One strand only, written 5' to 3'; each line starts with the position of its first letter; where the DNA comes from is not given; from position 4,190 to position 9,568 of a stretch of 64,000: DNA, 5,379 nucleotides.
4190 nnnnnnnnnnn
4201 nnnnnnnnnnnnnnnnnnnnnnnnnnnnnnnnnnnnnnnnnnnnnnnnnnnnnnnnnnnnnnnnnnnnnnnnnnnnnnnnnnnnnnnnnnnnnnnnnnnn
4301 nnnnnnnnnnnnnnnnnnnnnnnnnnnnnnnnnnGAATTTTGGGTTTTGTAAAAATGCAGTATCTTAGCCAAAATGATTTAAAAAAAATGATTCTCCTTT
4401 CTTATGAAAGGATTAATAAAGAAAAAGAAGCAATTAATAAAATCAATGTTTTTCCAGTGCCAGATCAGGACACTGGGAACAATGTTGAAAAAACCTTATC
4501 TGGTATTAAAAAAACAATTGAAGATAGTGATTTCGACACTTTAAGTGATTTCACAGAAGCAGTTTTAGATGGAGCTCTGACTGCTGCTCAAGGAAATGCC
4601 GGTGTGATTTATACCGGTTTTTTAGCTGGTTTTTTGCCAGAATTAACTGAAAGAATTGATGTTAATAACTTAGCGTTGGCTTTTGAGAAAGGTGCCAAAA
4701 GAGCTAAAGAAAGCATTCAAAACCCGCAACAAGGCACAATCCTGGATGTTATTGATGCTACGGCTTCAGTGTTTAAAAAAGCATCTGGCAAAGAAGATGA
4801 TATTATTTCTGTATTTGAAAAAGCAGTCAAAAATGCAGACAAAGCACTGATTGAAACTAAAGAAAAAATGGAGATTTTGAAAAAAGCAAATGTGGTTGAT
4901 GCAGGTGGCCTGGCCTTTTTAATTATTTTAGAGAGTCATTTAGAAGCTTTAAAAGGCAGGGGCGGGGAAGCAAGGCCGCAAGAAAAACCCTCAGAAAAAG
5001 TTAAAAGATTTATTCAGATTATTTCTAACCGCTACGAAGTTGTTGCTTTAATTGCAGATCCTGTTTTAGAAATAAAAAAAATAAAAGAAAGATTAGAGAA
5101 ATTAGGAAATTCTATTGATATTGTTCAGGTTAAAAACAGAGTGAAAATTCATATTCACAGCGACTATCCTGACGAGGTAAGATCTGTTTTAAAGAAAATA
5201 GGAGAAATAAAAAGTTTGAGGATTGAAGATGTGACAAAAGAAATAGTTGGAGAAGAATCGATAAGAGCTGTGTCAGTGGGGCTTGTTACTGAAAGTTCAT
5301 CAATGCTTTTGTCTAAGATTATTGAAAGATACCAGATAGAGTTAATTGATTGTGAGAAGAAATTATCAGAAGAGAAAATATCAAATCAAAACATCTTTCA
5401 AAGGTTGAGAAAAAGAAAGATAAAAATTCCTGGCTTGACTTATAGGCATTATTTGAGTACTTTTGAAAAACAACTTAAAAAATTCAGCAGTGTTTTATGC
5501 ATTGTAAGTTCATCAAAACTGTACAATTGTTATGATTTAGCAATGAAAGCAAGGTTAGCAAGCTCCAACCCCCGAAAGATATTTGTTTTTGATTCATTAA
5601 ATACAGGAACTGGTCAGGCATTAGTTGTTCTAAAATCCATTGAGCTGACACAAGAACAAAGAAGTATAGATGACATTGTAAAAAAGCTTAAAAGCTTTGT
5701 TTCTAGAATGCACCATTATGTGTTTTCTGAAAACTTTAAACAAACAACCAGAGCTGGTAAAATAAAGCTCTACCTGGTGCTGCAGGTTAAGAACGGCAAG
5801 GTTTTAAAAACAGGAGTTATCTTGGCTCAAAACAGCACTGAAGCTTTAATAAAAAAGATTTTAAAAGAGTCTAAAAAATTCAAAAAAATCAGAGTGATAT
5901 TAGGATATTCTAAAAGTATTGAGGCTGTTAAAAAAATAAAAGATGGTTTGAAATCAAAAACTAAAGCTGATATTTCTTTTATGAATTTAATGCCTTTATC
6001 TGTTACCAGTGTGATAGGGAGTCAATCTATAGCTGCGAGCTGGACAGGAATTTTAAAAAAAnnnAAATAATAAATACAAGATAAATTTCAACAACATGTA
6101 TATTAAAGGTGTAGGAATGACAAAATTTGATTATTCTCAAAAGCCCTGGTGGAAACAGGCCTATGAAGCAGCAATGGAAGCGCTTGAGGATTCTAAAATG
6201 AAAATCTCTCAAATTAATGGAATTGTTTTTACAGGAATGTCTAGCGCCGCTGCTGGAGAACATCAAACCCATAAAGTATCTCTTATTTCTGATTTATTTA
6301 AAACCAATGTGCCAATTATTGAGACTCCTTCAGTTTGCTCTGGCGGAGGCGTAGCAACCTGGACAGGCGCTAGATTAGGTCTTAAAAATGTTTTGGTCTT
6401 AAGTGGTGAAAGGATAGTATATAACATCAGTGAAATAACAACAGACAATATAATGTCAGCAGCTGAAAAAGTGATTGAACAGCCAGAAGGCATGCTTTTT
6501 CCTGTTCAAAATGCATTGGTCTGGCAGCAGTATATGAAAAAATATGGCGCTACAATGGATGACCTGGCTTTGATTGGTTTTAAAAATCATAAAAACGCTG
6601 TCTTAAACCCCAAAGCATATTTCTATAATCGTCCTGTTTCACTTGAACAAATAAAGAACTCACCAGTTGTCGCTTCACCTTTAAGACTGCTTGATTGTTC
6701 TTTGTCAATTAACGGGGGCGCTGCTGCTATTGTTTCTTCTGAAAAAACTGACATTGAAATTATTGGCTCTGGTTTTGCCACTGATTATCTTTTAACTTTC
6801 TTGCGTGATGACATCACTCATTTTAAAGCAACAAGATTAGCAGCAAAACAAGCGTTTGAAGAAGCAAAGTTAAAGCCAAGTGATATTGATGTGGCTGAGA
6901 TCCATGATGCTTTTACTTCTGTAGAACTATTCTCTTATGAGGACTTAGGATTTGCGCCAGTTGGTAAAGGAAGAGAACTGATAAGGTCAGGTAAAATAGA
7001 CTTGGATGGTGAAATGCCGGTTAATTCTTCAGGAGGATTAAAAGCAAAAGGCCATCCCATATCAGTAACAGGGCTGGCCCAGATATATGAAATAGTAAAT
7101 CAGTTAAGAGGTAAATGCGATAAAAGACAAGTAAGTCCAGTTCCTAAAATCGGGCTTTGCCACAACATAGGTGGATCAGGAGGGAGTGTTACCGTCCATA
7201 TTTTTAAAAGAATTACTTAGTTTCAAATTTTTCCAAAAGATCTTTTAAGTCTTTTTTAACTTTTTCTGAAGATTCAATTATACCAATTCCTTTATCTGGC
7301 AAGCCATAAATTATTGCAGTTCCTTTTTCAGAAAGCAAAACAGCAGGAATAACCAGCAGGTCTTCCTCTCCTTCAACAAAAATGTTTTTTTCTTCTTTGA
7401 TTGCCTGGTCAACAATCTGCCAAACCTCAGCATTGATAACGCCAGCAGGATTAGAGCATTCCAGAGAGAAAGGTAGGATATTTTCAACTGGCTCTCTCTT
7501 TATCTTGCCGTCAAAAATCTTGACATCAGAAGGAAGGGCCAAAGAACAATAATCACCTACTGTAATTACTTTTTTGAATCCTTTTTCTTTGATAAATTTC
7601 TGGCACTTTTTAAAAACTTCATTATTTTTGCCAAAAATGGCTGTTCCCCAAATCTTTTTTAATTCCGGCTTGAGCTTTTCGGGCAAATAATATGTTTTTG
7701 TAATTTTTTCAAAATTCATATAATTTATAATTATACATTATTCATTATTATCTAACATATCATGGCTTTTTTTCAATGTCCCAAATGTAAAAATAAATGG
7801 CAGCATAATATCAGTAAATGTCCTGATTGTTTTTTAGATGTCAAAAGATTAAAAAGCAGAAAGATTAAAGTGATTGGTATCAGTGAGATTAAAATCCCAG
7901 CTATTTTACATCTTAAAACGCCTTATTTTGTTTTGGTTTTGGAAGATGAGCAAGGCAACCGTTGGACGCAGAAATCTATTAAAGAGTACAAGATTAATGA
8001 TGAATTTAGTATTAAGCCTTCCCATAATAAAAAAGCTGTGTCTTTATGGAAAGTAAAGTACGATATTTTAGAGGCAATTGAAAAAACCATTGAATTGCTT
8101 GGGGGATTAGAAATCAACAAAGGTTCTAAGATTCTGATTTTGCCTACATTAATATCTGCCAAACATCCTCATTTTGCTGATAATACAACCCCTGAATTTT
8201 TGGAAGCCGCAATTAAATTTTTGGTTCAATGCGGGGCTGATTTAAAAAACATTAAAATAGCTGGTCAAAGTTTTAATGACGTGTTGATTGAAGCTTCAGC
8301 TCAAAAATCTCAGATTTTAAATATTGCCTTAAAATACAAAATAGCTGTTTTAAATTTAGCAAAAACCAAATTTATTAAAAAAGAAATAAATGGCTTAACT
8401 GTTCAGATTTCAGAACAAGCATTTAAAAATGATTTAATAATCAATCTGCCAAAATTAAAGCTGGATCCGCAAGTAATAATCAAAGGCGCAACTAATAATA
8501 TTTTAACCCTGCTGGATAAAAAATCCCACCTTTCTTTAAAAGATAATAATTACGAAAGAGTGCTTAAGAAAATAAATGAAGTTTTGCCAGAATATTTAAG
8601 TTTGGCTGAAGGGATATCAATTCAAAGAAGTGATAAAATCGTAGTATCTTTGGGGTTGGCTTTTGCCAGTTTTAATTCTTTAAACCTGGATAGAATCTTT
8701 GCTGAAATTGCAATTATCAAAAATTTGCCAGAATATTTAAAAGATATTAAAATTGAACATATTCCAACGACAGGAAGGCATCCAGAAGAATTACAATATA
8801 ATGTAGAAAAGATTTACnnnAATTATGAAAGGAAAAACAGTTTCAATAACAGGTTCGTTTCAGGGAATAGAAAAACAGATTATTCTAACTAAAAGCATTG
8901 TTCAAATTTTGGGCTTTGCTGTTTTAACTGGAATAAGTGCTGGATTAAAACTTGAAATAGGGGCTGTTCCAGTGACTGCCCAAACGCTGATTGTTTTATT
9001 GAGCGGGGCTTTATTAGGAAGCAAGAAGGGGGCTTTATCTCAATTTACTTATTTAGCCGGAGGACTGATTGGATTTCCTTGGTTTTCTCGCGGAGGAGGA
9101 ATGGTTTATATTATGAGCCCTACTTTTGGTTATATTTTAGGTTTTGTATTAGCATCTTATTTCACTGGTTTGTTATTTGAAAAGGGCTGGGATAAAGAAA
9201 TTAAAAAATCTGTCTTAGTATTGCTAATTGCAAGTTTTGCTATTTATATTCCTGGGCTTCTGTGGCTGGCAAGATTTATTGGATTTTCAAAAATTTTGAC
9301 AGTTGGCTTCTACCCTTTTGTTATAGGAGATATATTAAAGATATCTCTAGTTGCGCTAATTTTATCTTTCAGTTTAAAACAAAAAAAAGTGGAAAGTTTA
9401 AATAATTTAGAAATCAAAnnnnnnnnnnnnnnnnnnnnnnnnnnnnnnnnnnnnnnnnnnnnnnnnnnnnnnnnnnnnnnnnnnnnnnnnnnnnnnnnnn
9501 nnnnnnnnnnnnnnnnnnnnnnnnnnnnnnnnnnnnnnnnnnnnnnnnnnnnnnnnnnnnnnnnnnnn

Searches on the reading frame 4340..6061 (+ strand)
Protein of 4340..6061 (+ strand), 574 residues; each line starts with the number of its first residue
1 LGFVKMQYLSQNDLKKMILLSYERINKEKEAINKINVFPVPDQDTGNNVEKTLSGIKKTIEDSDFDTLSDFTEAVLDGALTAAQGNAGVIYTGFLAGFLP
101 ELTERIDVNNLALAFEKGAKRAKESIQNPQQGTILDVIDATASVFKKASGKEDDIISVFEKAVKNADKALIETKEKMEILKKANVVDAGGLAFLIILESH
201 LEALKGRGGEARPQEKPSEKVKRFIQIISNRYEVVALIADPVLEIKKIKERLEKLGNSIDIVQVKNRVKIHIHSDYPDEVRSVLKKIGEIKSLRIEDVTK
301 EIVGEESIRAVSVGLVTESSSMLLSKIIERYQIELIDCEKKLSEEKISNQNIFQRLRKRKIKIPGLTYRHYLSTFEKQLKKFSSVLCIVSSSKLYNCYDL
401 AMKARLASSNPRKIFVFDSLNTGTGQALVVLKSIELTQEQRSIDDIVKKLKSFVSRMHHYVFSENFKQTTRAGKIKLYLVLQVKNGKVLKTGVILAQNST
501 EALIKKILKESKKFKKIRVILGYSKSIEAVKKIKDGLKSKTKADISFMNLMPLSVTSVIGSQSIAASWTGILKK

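Call 3: search_protein_families(library=pfam, proteins=[window:4340-6061:+], max_evalue=0.01)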
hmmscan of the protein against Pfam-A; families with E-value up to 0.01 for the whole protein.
window:4340-6061:+ (574 aa): 3 families
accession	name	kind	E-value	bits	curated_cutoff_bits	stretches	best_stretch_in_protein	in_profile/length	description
PF02734.22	Dak2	-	3.2e-30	105.8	27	1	39-199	1-171/174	DAK2 domain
PF02645.21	DegV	-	1.3e-20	74.4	27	1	313-567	2-276/280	Uncharacterised protein, DegV family COG1307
PF21645.3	FakA-like_M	-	9.7e-13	48.2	24.9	1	231-300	3-75/80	Fatty acid kinase subunit A-like, middle domain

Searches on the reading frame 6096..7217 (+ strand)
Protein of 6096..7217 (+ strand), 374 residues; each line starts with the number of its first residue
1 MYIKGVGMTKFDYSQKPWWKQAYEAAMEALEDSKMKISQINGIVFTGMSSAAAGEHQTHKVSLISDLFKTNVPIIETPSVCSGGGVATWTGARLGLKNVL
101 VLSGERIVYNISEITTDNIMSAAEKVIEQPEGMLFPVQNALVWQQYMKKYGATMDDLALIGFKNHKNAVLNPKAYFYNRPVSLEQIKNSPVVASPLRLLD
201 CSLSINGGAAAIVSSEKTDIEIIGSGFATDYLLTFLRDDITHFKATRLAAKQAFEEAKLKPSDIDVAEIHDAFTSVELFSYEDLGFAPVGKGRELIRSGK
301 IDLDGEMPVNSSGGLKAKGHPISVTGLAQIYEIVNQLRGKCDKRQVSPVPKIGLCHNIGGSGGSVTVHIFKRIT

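Call 3: search_protein_families(library=pfam, proteins=[window:6096-7217:+], max_evalue=0.01)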
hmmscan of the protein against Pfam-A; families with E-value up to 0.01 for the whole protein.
window:6096-7217:+ (374 aa): 4 families
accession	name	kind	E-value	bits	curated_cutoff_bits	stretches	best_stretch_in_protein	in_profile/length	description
PF22691.2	Thiolase_C_1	-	1.5e-42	145.2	28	1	236-372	11-144/144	Thiolase C-terminal domain-like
PF02803.24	Thiolase_C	-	4.9e-12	46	27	1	248-346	26-106/123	Thiolase, C-terminal domain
PF00108.29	Thiolase_N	-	8.4e-05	22.5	26.4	1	23-189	28-208/260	Thiolase, N-terminal domain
PF02801.28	Ketoacyl-synt_C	-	0.007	16.8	20.8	0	244-274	25-55/119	Beta-ketoacyl synthase, C-terminal domain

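Call 4: search_protein_families(library=ncbifam, proteins=[window:6096-7217:+], max_evalue=0.01)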
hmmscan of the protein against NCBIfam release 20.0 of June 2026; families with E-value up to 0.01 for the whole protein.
window:6096-7217:+ (374 aa): 35 families (the best 25 are shown)
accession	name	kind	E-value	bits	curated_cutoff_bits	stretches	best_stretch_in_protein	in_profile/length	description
NF004720.0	PRK06064.1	subfamily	6.1e-92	308.4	420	1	2-372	5-387/389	thiolase domain-containing protein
NF053570.1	AcCoTHIOL_METTL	equivalog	2.6e-78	263.6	600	1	3-371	6-382/385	acetyl-CoA acetyltransferase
NF009228.0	PRK12578.1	subfamily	6.2e-70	235.8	485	1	3-372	7-387/387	thiolase domain-containing protein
NF006102.0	PRK08256.1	subfamily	8.2e-65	219.4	436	1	2-372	6-392/394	lipid-transfer protein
NF005704.0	PRK07516.1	subfamily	1.4e-60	205.3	412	1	3-371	6-386/389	thiolase domain-containing protein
NF004810.0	PRK06157.1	equivalog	7.8e-57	193.2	403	1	5-364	13-387/400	acetyl-CoA acetyltransferase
NF053628.1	BnzsclthlBbsBGT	equivalog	2.2e-56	191.4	750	1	1-367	7-376/389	benzoylsuccinyl-CoA thiolase subunit BbsB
NF004982.0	PRK06365.1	equivalog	2.1e-53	181.9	695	2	240-371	289-427/430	thiolase domain-containing protein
NF005892.0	PRK07855.1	subfamily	4.5e-53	180.5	469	1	3-343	10-364/390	lipid-transfer protein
NF004715.0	PRK06059.1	equivalog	1.5e-46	159.2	424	2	249-367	278-397/399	lipid-transfer protein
NF004811.0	PRK06158.1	subfamily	7.7e-44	150.2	421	1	21-367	31-375/384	acetyl-CoA acetyltransferase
NF006010.0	PRK08142.1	subfamily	3.1e-37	128.2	462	1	122-364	129-376/388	thiolase domain-containing protein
NF004721.0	PRK06065.1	equivalog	7.7e-36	123.8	455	1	4-365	15-386/393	thiolase domain-containing protein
NF006180.0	PRK08313.1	subfamily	1.7e-35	122.6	514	1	22-363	29-375/389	thiolase domain-containing protein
NF004936.0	PRK06289.1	equivalog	2.2e-35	122.2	375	1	20-369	28-400/405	acetyl-CoA acetyltransferase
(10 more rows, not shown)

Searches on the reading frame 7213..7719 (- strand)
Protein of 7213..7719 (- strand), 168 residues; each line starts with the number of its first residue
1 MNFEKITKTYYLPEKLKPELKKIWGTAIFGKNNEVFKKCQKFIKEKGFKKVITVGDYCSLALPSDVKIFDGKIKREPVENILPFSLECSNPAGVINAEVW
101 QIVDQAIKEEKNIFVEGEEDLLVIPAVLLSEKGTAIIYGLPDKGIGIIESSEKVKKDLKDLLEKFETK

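Call 3: search_protein_families(library=pfam, proteins=[window:7213-7719:-], max_evalue=0.01)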
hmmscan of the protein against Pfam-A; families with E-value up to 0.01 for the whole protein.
window:7213-7719:- (168 aa): 1 family
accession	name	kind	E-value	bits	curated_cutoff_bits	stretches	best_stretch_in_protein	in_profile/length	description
PF04019.17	DUF359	-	1.6e-26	92.8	25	1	63-166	11-126/126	Protein of unknown function (DUF359)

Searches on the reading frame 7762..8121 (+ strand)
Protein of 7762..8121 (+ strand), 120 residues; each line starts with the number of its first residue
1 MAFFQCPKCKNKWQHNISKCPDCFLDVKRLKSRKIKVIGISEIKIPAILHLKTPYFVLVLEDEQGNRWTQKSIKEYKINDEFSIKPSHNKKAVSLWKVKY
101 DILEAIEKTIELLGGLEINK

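Call 64: search_protein_families(library=pfam, proteins=[window:7762-8121:+], max_evalue=1)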
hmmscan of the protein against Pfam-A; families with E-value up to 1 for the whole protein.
window:7762-8121:+ (120 aa): 3 families
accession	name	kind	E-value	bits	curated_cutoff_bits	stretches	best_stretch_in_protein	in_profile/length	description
PF25054.1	PHD_pln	-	0.062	13.6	29.8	1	3-16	12-25/43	PHD-type zinc finger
PF01155.25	HypA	-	0.13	12.8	28.9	1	4-37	71-107/112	Hydrogenase/urease nickel incorporation, metallochaperone, hypA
PF01096.23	Zn_ribbon_TFIIS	-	0.19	12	21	1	3-14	28-39/39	Transcription factor S-II (TFIIS)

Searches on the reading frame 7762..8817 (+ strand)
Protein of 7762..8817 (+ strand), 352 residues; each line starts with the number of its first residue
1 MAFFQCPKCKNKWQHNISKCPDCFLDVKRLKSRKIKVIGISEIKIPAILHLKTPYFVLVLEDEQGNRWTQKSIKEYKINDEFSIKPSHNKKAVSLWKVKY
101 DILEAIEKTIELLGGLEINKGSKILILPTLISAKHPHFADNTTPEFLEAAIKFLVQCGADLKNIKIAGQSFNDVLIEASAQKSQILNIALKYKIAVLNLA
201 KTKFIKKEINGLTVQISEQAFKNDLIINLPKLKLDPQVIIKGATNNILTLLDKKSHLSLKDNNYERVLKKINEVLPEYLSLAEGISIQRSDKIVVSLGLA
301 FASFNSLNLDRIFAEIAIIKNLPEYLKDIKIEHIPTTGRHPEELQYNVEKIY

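Call 3: search_protein_families(library=pfam, proteins=[window:7762-8817:+], max_evalue=0.01)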
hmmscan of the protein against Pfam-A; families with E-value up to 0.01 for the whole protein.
window:7762-8817:+ (352 aa): 1 family
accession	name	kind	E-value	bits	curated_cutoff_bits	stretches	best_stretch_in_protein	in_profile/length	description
PF04015.17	DUF362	-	1.2e-15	58.6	24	1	124-314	1-199/200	Domain of unknown function (DUF362)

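Call 4: search_protein_families(library=ncbifam, proteins=[window:7762-8817:+], max_evalue=0.01)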
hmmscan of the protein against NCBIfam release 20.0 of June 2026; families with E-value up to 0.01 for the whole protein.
window:7762-8817:+ (352 aa): 1 family
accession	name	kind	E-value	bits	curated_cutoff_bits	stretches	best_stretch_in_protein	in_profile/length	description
NF052623.1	Npun_F2552_fam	equivalog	7.3e-08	32.2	500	1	102-248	16-160/314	Npun_F2552 family protein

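Call 66: find_homologous_proteins(query=window:7762-8817:+, max_evalue=0.00001)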
Query window:7762-8817:+ (352 aa): 461 proteins with E <= 0.00001 among 6251 candidates; the best 120 are listed.
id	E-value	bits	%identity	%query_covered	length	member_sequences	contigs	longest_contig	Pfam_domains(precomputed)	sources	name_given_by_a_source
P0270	2.4e-223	758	99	100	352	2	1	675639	PF04015.18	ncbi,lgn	ncbi:MAG: DUF362 domain-containing protein [Candidatus Nealsonbacteria bacterium]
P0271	5.9e-201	685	89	100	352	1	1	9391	PF04015.18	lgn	-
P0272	1.7e-194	664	85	100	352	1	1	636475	PF04015.18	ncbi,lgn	-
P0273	6.4e-189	645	84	100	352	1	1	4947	PF04015.18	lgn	-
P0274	2.2e-183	627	82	100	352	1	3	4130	PF04015.18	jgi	-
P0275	3.8e-165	567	74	100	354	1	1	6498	PF04015.18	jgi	jgi:uncharacterized protein (DUF362 family)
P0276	1.4e-163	562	73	100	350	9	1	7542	PF04015.18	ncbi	-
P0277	1.4e-159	549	72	100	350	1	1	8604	PF04015.18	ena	-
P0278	1.2e-154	533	68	100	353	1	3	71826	PF04015.18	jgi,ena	-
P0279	2.5e-152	525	70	98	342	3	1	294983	PF04015.18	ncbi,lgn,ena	-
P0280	3.4e-150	518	68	100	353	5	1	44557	PF04015.18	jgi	jgi:uncharacterized protein (DUF362 family)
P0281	8.5e-149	513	66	100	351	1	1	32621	PF04015.18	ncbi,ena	-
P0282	1.8e-147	509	65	100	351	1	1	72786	PF04015.18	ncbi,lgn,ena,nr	ncbi:MAG: DUF362 domain-containing protein [Patescibacteria group bacterium]|nr:DUF362 domain-contai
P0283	5.0e-147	507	65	100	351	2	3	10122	PF04015.18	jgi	-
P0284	2.6e-141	489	62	100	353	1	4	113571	PF04015.18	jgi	-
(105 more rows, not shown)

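Call 72: predict_structure(alignment_id=A2)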
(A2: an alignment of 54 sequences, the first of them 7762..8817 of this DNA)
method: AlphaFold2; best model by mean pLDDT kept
length: 352 residues; sequences in the alignment: 54
mean_pLDDT: 84.1   pTM: 0.82
mean pLDDT of the five models: 84.1, 82.5, 81.4, 75.9, 73.8
residues with pLDDT >= 90: 147; 70-90: 153; 50-70: 47; < 50: 5
segments of 3 or more residues with pLDDT < 50: 26-28
pLDDT, mean of each block of 10 residues (from residue 1): 77 74 55 83 81 87 84 91 88 89 91 93 93 60 91 96 92 73 82 92 89 90 95 74 86 85 73 89 77 77 95 89 88 93 79 45
secondary structure, 60 per line:
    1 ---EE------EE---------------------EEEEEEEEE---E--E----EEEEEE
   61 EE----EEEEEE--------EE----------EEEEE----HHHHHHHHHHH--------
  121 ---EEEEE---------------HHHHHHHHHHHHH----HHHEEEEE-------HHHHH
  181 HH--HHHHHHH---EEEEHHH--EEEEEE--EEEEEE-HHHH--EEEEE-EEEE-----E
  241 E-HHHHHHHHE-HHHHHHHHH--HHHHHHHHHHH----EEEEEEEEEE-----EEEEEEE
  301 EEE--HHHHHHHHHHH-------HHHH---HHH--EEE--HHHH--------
elements in order: E35-43 E55-62 E67-72 E93-97 H102-112 E124-128 H144-156 E164-168 H176-182 H185-191 E195-198 E204-209 E212-217 H219-222 E225-229 E231-234 H243-250 H253-261 H264-274 E279-288 E294-303 H306-316 H324-327 E336-338 H341-344

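Call 74: fold_search(model_id=the predicted structure, library=pdb)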
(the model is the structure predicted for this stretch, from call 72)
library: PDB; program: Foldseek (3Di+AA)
matches with E <= 10: 1096; with E <= 0.001: 16
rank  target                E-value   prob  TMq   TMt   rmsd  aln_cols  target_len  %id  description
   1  7s91                  1.7e-07  1.00  0.42  0.37  10.8       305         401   12  Structure of the malate racemase mar2 apoprotein from Thermoanaerobacterium thermosaccharolyticum at 2.25 angstroms reso (released 2021-10-13)
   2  9q3j_E                7.6e-07  1.00  0.40  0.32   6.4       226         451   12  Structures of LarA-like nickel-pincer nucleotide cofactor-utilizing enzyme with a single catalytic histidine residue f (released 2025-09-17)
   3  9q3j_G                8.1e-07  1.00  0.40  0.32   5.9       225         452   13  Structures of LarA-like nickel-pincer nucleotide cofactor-utilizing enzyme with a single catalytic histidine residue f (released 2025-09-17)
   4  6d6z                  1.2e-06  1.00  0.43  0.39  11.1       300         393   13  Structure of the malate racemase apoprotein from Thermoanaerobacterium thermosaccharolyticum (released 2019-04-24)
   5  9q3j_H                7.0e-06  1.00  0.40  0.33   6.2       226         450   13  Structures of LarA-like nickel-pincer nucleotide cofactor-utilizing enzyme with a single catalytic histidine residue f (released 2025-09-17)
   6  2yjg_B                1.4e-05  1.00  0.41  0.35  13.0       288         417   13  Structure of the lactate racemase apoprotein from Thermoanaerobacterium thermosaccharolyticum (released 2012-05-30)
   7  9q3j_D                1.6e-05  1.00  0.41  0.33   5.4       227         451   13  Structures of LarA-like nickel-pincer nucleotide cofactor-utilizing enzyme with a single catalytic histidine residue f (released 2025-09-17)
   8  9q3k_A                1.9e-05  1.00  0.46  0.35   4.7       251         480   12  Structure of LarA-like nickel-pincer nucleotide cofactor-utilizing enzyme with a single catalytic histidine residue fr (released 2025-09-24)
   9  2yjg_A                2.2e-05  1.00  0.37  0.32  13.1       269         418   13  Structure of the lactate racemase apoprotein from Thermoanaerobacterium thermosaccharolyticum (released 2012-05-30)
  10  9q3j_A                2.5e-05  1.00  0.40  0.32   5.6       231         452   12  Structures of LarA-like nickel-pincer nucleotide cofactor-utilizing enzyme with a single catalytic histidine residue f (released 2025-09-17)
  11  9eia_B                3.1e-05  1.00  0.41  0.35   6.9       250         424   11  A broad-substrate spectrum lactate racemase A from Isosphaera pallida in complex with copurified D-lactate (released 2025-01-29)
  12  8ezf                  4.0e-05  1.00  0.38  0.33   6.1       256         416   14  A tethered niacin-derived pincer complex with a nickel-carbon or sulfite-carbon bond in lactate racemase R98A/R100A vari (released 2023-01-25)
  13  8ezh                  5.4e-05  1.00  0.35  0.30  12.9       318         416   14  A tethered niacin-derived pincer complex with a nickel-carbon bond in lactate racemase R98A/R100A variant modeled with s (released 2023-01-25)
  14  9eid                  7.3e-05  1.00  0.42  0.35   6.7       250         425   11  A broad-substrate spectrum lactate racemase A from Isosphaera pallida in complex with D-2-Hydroxybutyrate (released 2025-01-29)
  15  9eia_A                7.7e-05  1.00  0.41  0.35  12.0       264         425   11  A broad-substrate spectrum lactate racemase A from Isosphaera pallida in complex with copurified D-lactate (released 2025-01-29)
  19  7pyt_A                1.2e-02  1.00  0.16  0.37   8.9       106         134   19  Benzoylsuccinyl-CoA thiolase with coenzyme A (released 2022-04-06)
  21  7pxp_A                2.4e-02  0.99  0.16  0.38   8.6       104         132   19  Benzoylsuccinyl-CoA thiolase (released 2022-04-06)
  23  7pxp_B                3.5e-02  0.99  0.16  0.38   8.6       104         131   19  Benzoylsuccinyl-CoA thiolase (released 2022-04-06)
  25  7pxp_E                4.7e-02  0.98  0.16  0.38   9.0       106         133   19  Benzoylsuccinyl-CoA thiolase (released 2022-04-06)
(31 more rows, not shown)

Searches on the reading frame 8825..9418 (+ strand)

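Call 3: search_protein_families(library=pfam, proteins=[window:8825-9418:+], max_evalue=0.01)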
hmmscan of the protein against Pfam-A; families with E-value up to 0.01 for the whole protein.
window:8825-9418:+ (198 aa): 1 family
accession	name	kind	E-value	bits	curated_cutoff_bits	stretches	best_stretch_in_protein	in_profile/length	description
PF02632.19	BioY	-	2.4e-38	131.7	25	1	46-180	2-135/140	BioY family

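Call 4: search_protein_families(library=ncbifam, proteins=[window:8825-9418:+], max_evalue=0.01)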
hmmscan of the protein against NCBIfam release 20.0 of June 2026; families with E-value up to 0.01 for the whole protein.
window:8825-9418:+ (198 aa): 0 families
